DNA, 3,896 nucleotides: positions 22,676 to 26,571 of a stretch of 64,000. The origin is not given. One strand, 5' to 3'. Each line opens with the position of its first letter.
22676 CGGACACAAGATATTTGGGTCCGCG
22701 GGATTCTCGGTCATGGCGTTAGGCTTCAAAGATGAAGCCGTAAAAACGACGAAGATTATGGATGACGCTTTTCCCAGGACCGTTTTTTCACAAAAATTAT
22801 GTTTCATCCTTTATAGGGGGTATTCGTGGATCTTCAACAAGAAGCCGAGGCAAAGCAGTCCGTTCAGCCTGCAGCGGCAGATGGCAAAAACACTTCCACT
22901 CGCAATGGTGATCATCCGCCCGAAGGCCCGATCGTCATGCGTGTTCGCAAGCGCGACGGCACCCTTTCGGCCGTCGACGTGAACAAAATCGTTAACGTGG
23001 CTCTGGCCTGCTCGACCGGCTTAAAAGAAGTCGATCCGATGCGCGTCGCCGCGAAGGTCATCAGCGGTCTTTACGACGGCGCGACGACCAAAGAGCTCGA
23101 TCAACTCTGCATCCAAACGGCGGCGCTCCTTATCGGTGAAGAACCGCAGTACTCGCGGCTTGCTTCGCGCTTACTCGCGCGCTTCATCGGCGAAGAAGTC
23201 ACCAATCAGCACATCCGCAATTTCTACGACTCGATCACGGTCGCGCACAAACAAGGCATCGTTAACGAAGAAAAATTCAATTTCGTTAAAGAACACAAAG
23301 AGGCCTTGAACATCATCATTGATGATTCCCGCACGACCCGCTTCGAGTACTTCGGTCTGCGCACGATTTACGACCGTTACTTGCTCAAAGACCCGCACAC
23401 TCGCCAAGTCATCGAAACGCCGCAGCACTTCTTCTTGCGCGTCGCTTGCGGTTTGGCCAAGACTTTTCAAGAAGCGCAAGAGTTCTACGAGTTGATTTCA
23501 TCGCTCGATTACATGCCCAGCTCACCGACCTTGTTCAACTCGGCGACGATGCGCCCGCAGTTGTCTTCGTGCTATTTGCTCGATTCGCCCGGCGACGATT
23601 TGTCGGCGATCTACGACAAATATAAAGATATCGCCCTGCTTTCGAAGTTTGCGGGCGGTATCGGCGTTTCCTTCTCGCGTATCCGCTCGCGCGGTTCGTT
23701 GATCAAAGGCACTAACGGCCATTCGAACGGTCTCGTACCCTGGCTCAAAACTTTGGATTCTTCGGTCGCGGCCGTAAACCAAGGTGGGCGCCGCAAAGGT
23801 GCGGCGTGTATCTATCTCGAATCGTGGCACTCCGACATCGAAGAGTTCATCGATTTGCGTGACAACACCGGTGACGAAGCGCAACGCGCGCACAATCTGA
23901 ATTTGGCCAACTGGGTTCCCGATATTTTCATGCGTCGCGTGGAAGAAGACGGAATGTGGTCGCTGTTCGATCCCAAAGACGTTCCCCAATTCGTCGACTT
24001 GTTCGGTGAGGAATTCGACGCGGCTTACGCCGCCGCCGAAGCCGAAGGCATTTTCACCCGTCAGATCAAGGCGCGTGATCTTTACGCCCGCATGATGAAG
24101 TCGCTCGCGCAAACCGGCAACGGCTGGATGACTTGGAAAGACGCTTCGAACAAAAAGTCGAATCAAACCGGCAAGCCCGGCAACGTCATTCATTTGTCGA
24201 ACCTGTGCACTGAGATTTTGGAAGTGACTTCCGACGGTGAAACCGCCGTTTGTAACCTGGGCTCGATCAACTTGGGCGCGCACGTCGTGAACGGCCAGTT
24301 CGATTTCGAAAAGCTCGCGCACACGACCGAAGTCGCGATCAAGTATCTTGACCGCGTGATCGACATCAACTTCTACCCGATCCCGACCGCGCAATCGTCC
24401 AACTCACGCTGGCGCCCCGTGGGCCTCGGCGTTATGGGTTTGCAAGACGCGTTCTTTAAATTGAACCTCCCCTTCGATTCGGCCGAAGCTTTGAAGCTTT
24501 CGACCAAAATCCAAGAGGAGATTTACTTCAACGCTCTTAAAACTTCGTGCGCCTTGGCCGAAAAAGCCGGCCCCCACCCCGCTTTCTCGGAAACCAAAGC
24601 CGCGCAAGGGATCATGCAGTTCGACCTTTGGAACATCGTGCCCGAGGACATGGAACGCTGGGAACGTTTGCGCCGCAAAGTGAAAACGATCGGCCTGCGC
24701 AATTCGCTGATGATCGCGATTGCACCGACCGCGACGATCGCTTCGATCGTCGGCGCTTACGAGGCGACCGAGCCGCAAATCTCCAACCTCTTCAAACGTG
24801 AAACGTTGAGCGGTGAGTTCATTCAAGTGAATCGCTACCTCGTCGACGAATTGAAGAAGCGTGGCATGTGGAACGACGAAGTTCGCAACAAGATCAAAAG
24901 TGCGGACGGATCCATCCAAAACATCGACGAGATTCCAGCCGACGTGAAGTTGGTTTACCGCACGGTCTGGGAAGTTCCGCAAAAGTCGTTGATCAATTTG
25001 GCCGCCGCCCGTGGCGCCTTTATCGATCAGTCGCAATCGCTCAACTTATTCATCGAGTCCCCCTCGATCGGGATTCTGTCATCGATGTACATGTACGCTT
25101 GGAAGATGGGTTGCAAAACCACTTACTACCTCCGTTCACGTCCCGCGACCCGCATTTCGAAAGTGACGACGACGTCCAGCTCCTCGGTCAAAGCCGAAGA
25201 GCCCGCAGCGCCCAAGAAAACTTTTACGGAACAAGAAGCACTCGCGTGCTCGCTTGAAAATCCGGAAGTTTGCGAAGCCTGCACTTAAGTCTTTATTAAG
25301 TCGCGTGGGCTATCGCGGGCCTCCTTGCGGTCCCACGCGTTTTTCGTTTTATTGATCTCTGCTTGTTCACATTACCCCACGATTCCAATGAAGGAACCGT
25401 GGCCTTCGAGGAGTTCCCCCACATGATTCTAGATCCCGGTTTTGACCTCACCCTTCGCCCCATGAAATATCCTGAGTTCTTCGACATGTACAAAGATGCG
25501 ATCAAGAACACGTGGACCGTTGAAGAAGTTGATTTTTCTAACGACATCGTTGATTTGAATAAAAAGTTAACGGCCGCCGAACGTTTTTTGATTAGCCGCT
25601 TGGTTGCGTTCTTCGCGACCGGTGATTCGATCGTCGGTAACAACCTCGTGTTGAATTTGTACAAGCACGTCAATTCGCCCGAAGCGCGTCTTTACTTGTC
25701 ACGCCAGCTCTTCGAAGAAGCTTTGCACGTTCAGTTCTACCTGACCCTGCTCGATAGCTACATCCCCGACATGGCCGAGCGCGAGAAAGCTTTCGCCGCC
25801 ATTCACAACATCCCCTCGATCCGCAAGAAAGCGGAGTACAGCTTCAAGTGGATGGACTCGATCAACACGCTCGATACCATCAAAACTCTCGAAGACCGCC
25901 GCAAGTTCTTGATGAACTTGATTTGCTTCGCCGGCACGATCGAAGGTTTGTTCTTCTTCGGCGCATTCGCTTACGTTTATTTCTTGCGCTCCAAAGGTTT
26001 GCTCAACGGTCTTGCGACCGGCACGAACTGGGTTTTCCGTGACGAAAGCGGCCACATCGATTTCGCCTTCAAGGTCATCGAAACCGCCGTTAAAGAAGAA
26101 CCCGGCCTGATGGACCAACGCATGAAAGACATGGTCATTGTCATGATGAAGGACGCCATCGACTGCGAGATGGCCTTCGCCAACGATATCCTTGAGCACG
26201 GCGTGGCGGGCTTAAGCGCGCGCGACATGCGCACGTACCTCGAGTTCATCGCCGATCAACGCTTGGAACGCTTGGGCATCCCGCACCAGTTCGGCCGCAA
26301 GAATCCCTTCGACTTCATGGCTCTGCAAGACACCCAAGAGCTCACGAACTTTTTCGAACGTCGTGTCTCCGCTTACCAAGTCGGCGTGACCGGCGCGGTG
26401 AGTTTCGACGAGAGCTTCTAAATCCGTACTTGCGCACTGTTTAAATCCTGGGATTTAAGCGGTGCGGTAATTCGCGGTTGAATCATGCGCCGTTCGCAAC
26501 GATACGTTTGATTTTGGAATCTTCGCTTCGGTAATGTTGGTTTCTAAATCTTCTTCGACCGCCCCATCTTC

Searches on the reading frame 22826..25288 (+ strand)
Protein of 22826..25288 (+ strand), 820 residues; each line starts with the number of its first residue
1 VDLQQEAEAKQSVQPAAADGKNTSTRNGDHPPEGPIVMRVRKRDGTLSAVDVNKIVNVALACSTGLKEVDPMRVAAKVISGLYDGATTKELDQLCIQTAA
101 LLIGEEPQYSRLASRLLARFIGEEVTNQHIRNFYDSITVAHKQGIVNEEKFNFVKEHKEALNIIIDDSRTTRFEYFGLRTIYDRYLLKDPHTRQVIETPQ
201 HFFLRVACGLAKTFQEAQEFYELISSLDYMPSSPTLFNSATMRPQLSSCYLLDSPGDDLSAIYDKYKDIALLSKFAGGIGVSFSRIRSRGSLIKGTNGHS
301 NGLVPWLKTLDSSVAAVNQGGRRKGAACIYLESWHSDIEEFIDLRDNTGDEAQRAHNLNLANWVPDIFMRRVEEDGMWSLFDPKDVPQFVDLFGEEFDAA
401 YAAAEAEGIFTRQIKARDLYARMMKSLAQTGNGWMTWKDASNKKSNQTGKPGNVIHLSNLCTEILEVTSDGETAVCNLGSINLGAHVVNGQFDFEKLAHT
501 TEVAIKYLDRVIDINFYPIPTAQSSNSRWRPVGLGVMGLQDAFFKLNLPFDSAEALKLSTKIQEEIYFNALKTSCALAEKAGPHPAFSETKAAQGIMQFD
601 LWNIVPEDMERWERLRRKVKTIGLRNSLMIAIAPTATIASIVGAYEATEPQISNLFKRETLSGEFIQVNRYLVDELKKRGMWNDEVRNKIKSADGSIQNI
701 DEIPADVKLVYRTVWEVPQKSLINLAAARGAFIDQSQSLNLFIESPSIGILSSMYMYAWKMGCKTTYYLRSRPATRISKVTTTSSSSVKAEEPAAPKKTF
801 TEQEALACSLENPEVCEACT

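Call 18: search_protein_families(library=pfam, proteins=[window:22826-25288:+], max_evalue=0.001)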
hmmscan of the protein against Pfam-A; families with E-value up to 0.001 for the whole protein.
window:22826-25288:+ (820 aa): 3 families
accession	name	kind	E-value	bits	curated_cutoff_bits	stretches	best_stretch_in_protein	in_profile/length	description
PF02867.20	Ribonuc_red_lgC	-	1.9e-196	654.2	23.9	1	247-769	1-523/523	Ribonucleotide reductase, barrel domain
PF00317.26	Ribonuc_red_lgN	-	9.9e-23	80.4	28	1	172-241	2-74/77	Ribonucleotide reductase, all-alpha domain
PF03477.21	ATP-cone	-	1.1e-09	39.2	25.8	1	38-119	1-83/88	ATP cone domain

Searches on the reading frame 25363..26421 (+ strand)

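Call 18: search_protein_families(library=pfam, proteins=[window:25363-26421:+], max_evalue=0.001)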
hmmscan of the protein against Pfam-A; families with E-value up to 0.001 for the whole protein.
window:25363-26421:+ (352 aa): 1 family
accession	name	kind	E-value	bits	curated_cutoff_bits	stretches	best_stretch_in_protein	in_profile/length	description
PF00268.27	Ribonuc_red_sm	-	6.2e-80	269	33.6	1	30-315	3-281/281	Ribonucleotide reductase, small chain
